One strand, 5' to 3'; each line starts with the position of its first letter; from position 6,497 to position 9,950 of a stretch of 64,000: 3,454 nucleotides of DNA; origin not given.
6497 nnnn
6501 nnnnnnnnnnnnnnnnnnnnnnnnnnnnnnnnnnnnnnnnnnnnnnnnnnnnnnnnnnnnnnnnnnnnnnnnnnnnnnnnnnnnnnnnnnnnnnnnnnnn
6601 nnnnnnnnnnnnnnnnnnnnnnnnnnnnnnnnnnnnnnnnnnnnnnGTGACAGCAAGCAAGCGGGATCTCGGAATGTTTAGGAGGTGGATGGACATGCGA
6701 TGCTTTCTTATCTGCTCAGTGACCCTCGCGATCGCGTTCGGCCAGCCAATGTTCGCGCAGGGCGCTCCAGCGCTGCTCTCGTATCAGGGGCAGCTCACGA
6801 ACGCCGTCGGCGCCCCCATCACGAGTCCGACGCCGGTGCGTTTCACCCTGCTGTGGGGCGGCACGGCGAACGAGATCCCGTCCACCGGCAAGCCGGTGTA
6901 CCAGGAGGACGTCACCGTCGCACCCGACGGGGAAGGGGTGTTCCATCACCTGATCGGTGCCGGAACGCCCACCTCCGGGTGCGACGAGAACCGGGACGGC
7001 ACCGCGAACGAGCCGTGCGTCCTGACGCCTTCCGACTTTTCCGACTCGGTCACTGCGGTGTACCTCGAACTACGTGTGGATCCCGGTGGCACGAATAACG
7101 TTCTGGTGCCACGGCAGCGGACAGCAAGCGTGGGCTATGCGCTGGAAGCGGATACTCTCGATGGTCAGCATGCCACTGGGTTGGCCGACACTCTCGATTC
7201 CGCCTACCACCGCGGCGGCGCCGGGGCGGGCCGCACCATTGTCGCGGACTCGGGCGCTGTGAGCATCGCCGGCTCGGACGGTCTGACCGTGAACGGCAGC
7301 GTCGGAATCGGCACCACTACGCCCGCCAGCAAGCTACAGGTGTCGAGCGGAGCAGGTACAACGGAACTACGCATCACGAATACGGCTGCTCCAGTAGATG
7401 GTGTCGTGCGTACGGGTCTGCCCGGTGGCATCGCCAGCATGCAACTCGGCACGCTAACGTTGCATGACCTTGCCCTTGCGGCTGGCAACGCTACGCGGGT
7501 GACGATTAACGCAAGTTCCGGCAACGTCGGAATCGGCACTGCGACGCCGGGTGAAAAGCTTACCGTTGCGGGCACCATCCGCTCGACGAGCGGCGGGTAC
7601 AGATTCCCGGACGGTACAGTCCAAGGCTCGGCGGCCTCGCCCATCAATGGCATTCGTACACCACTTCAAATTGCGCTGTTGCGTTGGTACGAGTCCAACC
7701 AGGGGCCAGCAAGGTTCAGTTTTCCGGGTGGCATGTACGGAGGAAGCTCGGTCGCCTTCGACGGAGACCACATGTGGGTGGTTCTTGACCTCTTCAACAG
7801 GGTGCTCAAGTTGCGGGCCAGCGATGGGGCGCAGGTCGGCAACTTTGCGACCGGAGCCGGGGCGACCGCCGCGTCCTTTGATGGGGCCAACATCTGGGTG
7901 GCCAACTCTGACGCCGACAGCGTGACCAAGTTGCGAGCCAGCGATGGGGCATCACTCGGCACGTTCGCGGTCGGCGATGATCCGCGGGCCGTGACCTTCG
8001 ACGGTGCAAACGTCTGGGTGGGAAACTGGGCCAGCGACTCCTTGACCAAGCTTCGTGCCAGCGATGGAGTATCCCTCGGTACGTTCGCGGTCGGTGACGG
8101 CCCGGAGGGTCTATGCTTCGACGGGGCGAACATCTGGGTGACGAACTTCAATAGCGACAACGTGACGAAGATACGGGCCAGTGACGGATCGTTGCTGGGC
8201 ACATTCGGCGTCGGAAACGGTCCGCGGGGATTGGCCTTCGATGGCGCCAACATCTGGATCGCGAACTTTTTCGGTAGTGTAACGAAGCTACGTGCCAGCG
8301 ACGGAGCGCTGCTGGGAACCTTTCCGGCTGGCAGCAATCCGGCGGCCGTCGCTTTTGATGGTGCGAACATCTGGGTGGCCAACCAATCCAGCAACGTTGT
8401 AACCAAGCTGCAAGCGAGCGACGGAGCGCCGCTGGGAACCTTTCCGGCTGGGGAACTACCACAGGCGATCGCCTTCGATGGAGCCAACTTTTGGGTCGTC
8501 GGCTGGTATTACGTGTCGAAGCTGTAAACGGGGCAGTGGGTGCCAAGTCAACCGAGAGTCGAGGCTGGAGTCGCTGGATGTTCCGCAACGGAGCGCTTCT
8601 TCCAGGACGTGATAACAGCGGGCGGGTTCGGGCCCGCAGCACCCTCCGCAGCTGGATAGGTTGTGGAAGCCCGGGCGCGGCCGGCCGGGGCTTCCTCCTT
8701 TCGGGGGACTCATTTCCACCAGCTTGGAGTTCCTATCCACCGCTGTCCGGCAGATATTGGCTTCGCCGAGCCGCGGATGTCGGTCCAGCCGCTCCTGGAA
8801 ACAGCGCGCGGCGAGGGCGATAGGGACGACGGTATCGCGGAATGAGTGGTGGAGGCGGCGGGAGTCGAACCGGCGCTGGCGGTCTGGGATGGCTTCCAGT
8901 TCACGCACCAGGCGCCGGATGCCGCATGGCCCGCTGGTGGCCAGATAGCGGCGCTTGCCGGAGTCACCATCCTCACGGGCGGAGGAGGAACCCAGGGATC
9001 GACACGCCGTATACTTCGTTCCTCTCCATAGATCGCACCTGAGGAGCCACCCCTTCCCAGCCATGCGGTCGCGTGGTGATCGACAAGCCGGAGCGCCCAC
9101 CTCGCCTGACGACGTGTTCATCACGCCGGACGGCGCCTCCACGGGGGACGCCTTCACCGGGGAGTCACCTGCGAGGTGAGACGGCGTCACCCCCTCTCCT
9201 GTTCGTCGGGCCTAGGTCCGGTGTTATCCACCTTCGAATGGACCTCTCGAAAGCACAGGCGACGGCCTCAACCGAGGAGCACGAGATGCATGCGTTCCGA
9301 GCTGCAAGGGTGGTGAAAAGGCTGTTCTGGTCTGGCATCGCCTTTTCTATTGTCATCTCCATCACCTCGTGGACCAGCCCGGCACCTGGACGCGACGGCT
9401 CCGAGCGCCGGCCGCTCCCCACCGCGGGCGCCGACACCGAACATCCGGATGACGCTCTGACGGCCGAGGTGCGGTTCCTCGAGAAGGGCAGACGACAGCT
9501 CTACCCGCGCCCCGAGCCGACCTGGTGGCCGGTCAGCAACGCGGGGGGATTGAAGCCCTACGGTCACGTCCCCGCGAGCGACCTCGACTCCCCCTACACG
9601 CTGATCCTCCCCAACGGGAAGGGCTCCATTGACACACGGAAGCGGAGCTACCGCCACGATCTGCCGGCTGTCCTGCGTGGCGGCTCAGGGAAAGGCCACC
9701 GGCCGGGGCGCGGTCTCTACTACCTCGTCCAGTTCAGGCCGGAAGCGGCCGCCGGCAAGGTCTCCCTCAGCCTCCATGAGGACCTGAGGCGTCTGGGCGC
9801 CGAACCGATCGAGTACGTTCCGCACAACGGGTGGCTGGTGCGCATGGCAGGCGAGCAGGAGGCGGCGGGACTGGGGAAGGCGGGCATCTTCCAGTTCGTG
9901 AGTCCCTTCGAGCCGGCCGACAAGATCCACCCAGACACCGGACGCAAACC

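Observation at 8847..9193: tmRNA-like gene with a canonical 3' tRNA-like end but atypical 5' and tag regions, overlapping a promoter motif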

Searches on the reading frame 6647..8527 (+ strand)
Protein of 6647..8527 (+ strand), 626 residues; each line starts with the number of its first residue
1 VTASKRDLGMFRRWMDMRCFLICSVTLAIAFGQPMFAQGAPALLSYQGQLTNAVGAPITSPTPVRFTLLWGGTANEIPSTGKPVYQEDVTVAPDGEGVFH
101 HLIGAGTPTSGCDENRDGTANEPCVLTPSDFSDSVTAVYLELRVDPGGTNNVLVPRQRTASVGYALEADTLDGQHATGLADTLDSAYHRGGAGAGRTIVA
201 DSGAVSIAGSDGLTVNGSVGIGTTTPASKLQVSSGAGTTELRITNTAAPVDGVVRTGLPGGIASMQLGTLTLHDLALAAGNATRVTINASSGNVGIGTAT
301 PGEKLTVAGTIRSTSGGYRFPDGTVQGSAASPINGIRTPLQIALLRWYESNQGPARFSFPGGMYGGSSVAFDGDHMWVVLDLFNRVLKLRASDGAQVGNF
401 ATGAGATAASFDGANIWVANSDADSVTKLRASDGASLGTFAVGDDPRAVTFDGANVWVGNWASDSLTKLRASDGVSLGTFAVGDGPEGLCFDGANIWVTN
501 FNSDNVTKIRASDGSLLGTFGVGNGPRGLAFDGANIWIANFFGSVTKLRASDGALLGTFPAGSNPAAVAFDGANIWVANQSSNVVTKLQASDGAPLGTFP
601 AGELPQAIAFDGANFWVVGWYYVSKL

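Call 11: search_protein_families(library=pfam, proteins=[window:6647-8527:+], max_evalue=1)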
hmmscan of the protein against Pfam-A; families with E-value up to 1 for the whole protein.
window:6647-8527:+ (626 aa): 1 family
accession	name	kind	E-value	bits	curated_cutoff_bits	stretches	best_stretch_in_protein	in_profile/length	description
PF17551.7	DUF5463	-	0.22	11.9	30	1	10-25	12-27/32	Family of unknown function (DUF5463)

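Call 12: find_encoding_contigs(protein=window:6647-8527:+, flank=10000, max_places=6)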
Protein window:6647-8527:+ (626 aa): no gene with exactly this product is on record in the collection.

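Call 39: find_related_loci(query=window:6695-8527:+, collection=metagenome_contigs, flank=4000)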
Query window:6695-8527:+ (610 aa) in metagenome_contigs; peptide patterns used: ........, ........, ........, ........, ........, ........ (x = any residue, [..] = any of these).
404 stretches matched a pattern; 274 encode a relative of the query (tblastn E <= 1e-3); the best 80 are kept; 80 distinct loci.
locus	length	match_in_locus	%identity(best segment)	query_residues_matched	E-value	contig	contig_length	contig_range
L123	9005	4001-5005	51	280-610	2e-96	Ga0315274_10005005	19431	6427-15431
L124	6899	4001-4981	52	284-604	2e-94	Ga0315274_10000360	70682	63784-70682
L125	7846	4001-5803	38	4-610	1e-92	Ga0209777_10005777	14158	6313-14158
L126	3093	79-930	57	323-601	7e-92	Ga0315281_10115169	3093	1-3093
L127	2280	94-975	55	322-604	6e-94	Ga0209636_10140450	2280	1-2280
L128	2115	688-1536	58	337-610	1e-93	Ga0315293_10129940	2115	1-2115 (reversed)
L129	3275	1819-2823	54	320-601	1e-90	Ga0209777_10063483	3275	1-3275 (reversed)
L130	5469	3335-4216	54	317-601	1e-88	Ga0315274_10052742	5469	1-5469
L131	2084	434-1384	53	293-610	8e-93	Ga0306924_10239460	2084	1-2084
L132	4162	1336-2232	55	310-610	4e-88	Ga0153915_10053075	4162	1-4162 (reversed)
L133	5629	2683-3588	51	301-601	1e-87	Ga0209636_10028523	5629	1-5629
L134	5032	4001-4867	52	249-610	1e-87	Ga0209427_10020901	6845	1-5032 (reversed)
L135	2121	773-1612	52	322-610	1e-91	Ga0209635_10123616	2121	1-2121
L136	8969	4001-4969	53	310-610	5e-87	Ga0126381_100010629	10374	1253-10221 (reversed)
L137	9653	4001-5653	53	23-605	4e-87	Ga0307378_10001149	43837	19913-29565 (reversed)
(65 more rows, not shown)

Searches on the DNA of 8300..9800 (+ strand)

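Call 4: search_rna_families(source=window, start=8300, end=9800, threshold=evalue, max_evalue=10, show_alignments=5)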
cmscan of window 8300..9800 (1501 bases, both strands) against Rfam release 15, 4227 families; matches with E-value up to 10: 4.
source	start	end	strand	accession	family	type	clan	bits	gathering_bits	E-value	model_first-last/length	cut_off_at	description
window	8847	8934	-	RF00023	tmRNA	Gene;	CL00001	17.1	47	0.00018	1-374/374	no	transfer-messenger RNA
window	8660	8694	-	RF01340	CRISPR-DR29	Gene; CRISPR;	-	16.1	39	4.9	1-37/37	no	CRISPR RNA direct repeat element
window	8718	8847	+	RF02223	sX4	Gene; sRNA;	-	16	70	1.4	1-167/167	no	Proteobacterial sRNA sX4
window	8431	8459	-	RF01340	CRISPR-DR29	Gene; CRISPR;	-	15.6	39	6.8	1-37/37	no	CRISPR RNA direct repeat element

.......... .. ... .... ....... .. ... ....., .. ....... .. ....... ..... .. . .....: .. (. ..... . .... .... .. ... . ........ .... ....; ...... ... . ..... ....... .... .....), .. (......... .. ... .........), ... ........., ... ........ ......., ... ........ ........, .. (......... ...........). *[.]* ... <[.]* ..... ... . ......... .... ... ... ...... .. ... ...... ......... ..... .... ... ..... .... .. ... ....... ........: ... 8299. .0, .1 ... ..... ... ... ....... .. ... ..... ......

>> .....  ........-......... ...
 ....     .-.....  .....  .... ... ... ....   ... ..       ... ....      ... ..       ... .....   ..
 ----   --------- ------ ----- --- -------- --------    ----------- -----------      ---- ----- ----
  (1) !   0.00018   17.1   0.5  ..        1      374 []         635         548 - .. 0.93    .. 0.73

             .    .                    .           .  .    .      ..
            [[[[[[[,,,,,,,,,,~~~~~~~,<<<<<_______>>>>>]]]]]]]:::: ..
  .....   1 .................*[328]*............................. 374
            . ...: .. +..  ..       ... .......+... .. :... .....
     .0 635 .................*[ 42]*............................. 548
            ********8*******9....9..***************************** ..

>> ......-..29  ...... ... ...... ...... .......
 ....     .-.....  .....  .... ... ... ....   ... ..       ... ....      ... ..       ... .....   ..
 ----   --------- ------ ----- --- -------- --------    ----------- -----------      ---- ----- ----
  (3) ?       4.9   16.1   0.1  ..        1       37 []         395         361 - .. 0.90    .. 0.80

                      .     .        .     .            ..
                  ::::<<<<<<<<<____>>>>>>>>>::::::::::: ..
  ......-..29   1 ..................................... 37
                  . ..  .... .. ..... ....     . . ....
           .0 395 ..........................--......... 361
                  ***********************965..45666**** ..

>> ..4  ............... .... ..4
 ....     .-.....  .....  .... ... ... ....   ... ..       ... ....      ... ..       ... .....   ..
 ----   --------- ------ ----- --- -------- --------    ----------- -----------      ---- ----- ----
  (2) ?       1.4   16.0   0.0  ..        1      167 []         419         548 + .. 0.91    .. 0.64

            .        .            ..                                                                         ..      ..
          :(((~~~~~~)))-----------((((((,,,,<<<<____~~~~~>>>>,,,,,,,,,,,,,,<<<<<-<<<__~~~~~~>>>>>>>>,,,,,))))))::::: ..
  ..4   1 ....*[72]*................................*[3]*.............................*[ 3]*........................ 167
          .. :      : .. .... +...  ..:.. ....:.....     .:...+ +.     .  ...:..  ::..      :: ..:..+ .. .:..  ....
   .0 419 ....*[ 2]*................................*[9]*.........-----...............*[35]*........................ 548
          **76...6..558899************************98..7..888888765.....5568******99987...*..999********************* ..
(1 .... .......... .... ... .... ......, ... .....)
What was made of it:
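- On tmRNA (ssrA, RF00023): 17.1 bits in permissive mode, with 328 model positions skipped (call 4).
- Checked: Rfam RF00023 aligns only this end: 17.1 bits against a gathering score of 47, E = 1.8e-4 (call 4).
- Rfam scores 17.1 bits against 47, and only by deleting 328 model positions (call 4). Infernal can draw an 88-nt tRNA-like shape (call 4). That shape has 2 mismatches in 7 acceptor pairs and 1 in 5 T-stem pairs (call 4).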

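Call 45: search_dna_similar(query=window:8528-9288:+, collection=plasmids, mode=distant, max_rows=10)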
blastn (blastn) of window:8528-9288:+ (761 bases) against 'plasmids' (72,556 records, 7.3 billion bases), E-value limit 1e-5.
No match.
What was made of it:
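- Tried and rejected: There is no match in plasmids (call 45).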

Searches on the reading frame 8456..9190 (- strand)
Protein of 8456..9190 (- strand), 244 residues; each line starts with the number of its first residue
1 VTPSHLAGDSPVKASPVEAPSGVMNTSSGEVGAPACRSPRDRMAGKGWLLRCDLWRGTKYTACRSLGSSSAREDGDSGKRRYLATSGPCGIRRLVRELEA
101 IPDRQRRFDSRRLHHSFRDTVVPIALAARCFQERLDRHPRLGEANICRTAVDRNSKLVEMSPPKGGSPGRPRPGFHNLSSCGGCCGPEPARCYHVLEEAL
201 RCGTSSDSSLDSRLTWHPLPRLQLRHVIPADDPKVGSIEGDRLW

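Call 11: search_protein_families(library=pfam, proteins=[window:8456-9190:-], max_evalue=1)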
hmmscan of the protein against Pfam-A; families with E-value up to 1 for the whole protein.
window:8456-9190:- (244 aa): 0 families

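Call 34: search_protein_families(library=phrogs, proteins=[window:8456-9190:-], max_evalue=10)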
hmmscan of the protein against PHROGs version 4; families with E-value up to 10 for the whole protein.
window:8456-9190:- (244 aa): 0 families
